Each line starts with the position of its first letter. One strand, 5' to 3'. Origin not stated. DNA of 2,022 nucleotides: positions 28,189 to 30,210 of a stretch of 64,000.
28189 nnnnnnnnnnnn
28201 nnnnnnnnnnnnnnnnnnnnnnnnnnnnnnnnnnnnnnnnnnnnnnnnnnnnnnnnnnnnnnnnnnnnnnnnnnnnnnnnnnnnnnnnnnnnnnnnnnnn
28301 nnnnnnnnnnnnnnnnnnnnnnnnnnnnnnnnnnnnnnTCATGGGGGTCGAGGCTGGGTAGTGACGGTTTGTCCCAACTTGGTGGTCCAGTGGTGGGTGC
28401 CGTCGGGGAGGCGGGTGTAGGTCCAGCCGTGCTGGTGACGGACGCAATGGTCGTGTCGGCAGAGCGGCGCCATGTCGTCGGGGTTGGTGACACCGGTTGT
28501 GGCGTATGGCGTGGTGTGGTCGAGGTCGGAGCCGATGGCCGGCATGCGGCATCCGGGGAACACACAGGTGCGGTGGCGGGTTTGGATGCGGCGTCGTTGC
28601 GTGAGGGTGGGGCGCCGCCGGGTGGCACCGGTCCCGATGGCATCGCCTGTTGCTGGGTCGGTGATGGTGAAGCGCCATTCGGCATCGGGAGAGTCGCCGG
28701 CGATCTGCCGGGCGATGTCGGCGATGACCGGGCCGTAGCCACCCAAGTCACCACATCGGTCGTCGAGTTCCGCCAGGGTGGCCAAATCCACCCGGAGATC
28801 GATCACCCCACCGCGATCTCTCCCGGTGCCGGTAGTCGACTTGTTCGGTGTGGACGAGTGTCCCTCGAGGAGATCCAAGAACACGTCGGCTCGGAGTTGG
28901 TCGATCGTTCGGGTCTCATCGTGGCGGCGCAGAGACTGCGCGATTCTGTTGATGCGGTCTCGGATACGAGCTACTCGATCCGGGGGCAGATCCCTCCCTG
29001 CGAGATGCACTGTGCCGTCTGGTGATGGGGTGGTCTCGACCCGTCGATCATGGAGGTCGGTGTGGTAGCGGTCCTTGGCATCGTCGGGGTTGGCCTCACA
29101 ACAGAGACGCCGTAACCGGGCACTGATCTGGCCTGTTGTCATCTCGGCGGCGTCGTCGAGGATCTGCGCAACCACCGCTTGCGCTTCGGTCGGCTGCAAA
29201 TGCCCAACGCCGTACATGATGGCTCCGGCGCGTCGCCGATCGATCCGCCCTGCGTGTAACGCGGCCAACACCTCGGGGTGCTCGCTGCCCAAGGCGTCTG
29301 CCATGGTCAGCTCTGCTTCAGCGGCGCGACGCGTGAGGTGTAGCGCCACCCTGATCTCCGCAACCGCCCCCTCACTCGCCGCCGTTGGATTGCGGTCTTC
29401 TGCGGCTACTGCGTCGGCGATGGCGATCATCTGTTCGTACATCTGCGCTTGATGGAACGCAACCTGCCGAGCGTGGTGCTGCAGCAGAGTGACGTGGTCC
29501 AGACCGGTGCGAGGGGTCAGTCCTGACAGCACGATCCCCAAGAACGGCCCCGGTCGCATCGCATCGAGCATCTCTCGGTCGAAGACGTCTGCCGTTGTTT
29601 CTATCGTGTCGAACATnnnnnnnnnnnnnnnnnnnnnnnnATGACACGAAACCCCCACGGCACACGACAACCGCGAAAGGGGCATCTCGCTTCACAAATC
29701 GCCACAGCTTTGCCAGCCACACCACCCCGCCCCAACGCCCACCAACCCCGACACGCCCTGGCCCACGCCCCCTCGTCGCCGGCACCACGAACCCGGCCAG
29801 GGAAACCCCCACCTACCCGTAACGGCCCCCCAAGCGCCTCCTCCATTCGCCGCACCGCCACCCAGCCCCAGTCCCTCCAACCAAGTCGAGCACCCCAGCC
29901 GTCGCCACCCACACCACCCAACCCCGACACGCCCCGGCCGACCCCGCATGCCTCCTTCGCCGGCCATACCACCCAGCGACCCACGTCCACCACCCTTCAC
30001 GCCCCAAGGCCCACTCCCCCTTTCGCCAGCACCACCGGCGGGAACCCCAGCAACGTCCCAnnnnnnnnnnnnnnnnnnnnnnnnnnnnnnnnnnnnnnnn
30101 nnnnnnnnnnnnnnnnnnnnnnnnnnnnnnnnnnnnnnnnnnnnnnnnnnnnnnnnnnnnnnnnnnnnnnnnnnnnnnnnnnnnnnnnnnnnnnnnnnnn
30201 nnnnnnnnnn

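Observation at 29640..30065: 430-nt C-rich, G-depleted non-coding region with imperfect direct repeats and G-quadruplex/i-motif potential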

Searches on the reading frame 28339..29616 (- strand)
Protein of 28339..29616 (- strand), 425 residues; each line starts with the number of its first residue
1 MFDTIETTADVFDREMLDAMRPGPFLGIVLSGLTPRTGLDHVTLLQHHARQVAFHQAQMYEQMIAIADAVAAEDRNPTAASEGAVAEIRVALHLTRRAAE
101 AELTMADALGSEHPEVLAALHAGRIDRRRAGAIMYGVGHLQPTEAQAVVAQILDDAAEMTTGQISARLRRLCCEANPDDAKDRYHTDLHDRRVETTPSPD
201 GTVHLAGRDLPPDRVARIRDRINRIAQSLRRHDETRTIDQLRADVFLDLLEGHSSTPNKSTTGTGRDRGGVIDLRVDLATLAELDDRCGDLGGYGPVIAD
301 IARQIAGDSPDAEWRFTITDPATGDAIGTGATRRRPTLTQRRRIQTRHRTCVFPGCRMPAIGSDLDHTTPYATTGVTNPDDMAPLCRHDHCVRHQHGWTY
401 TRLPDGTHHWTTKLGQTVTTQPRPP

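Call 18: find_homologous_proteins(query=window:28339-29616:-, max_evalue=1e-20)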
Query window:28339-29616:- (425 aa): 1911 proteins with E <= 1e-20 among 8000 candidates; the best 120 are listed.
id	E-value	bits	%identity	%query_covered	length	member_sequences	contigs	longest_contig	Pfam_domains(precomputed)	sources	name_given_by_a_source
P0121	6.5e-283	956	100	100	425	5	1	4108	PF02720.23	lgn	-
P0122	2.8e-132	460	58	94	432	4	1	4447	PF02720.23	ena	-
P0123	3.3e-129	450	54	96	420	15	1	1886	PF02720.23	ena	-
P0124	4.6e-129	449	55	95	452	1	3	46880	PF02720.23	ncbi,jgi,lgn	-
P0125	1.0e-128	448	53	96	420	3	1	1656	PF02720.23,PF01844.30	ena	-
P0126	8.0e-128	445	53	100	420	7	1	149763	PF02720.23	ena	-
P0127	2.4e-127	443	54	96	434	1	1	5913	PF02720.23,PF01844.30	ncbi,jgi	-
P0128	1.6e-126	441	53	96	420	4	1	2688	PF02720.23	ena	-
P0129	3.5e-126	440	52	100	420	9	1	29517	PF02720.23,PF01844.30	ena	-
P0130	4.7e-126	439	52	96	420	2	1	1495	PF02720.23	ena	-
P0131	6.6e-126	439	54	96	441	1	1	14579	PF02720.23,PF01844.30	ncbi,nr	ncbi:MAG: HNH endonuclease signature motif containing protein [Acidimicrobiia bacterium]|nr:MAG: HNH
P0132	1.0e-125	438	54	96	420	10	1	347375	PF02720.23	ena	-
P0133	5.5e-125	436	52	96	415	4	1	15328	PF02720.23,PF01844.30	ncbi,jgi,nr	ncbi:MAG: HNH endonuclease [Acidimicrobiia bacterium]|nr:HNH endonuclease [Acidimicrobiia bacterium]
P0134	6.7e-125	435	54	96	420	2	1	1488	PF02720.23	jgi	jgi:hypothetical protein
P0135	1.5e-124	434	52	96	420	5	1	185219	PF02720.23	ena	-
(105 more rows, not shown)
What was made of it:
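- Closest known: REP13E12 / DUF222-HNH repeated elements of mycobacteria. Different: This copy appears to be single, with the nearest homologue at 58% identity (call 18).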

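Call 24: find_encoding_contigs(protein=P0122, flank=3000, max_places=3)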
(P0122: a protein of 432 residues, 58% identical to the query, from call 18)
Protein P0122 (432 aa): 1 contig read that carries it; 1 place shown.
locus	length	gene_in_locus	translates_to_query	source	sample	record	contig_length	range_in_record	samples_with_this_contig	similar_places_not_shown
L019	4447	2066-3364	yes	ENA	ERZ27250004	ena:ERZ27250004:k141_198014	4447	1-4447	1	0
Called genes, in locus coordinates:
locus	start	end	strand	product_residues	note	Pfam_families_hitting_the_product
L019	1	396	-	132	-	?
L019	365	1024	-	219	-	PF00730:HhH-GPD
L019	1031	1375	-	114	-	PF01245:Ribosomal_L19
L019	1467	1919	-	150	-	-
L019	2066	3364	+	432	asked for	PF02720:DUF222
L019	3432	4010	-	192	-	-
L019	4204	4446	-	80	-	?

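Call 25: find_encoding_contigs(protein=P0124, flank=3000, max_places=3)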
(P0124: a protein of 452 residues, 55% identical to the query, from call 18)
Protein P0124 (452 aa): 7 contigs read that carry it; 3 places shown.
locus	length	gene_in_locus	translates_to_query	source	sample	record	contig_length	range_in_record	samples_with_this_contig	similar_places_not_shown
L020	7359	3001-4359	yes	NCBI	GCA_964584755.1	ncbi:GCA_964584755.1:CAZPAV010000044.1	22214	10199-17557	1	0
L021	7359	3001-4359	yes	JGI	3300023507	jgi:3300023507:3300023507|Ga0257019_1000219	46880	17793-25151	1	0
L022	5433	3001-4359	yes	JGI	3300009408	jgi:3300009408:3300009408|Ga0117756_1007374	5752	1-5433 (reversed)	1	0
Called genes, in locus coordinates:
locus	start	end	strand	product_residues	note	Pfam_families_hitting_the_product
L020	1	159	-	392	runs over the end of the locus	PF07992:Pyr_redox_2, PF21706:FCSD_central (faint)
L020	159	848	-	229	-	PF01022:HTH_5, PF12840:HTH_20 (weak), PF00581:Rhodanese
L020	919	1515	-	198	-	PF03551:PadR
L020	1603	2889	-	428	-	PF00903:Glyoxalase, PF13468:Glyoxalase_3 (faint), PF13669:Glyoxalase_4, PF00903:Glyoxalase (weak), PF13669:Glyoxalase_4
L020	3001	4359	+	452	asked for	PF02720:DUF222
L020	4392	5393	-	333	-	-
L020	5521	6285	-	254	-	PF09948:PpoB2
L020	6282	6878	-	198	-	PF07040:DUF1326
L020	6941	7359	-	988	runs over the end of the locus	PF00486:Trans_reg_C, PF03704:BTAD, PF13191:AAA_16 (weak), PF13401:AAA_22 (faint), PF25872:HTH_77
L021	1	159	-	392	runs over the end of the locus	PF07992:Pyr_redox_2, PF21706:FCSD_central (faint)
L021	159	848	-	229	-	PF01022:HTH_5, PF12840:HTH_20 (weak), PF00581:Rhodanese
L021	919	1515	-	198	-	PF03551:PadR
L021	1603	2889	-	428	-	PF00903:Glyoxalase, PF13468:Glyoxalase_3 (faint), PF13669:Glyoxalase_4, PF00903:Glyoxalase (weak), PF13669:Glyoxalase_4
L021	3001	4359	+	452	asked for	PF02720:DUF222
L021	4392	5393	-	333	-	-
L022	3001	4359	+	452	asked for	PF02720:DUF222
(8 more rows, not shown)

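Call 26: find_encoding_contigs(protein=P0126, flank=3000, max_places=3)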
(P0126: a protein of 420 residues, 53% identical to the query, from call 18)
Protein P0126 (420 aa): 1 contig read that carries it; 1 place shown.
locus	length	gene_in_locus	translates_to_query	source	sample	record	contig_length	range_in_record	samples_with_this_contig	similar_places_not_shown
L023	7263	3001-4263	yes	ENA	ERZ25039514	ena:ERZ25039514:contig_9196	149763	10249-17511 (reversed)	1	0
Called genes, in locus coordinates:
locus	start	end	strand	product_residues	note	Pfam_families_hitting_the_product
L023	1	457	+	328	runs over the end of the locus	PF03320:FBPase_glpX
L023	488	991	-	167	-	PF09719:C_GCAxxG_C_C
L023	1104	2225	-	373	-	PF12038:QTMAN_N, PF00534:Glycos_transf_1, PF13692:Glyco_trans_1_4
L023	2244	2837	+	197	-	PF13302:Acetyltransf_3, PF00583:Acetyltransf_1 (weak)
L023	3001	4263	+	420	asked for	PF02720:DUF222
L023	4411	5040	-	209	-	-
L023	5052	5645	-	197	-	PF21176:RecR_HhH, PF02132:RecR_ZnF, PF01751:Toprim, PF13662:Toprim_4, PF21175:RecR_C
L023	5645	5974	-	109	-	PF02575:YbaB_DNA_bd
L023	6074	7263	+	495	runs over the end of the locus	PF02129:Peptidase_S15 (weak), PF12697:Abhydrolase_6, PF12146:Hydrolase_4 (weak)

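Call 42: search_protein_families(library=pfam, proteins=[window:28339-29616:-], max_evalue=0.01)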
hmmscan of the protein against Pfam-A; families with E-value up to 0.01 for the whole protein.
window:28339-29616:- (425 aa): 1 family
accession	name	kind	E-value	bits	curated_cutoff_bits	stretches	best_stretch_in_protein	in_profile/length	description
PF02720.22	DUF222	-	1.6e-13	51.1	24.4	1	55-347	17-305/306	Domain of unknown function (DUF222)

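Call 70: find_related_loci(query=window:28339-29616:-, collection=viral_contigs, flank=2000)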
Query window:28339-29616:- (425 aa) in viral_contigs; peptide patterns used: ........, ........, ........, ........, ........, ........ (x = any residue, [..] = any of these).
No stretch of DNA in the collection matches any of the patterns.
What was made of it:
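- Tried and rejected: The HNH protein has no relative in viral contigs (call 70).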

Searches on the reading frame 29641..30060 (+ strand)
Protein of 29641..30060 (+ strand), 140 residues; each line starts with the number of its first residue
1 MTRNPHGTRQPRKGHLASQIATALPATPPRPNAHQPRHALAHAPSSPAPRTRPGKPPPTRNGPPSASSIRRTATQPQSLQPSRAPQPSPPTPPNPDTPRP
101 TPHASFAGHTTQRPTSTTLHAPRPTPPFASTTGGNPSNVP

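Call 42: search_protein_families(library=pfam, proteins=[window:29641-30060:+], max_evalue=0.01)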
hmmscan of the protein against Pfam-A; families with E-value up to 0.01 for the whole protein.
window:29641-30060:+ (140 aa): 0 families

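Call 46: search_protein_representatives(protein=window:29641-30060:+)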
Query: 140 residues. Proteins with E-value up to 0.001 (for the whole library): 1; up to 1e-10: 0; up to 1e-30: 0. The best 1 are listed.
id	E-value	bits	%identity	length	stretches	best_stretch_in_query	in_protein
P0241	7.4e-04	36.3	38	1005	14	35-66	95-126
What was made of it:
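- Among 1.84 billion representative proteins there is one borderline low-complexity hit, E = 7e-4 (call 46). There are no homologues (calls 42, 46).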
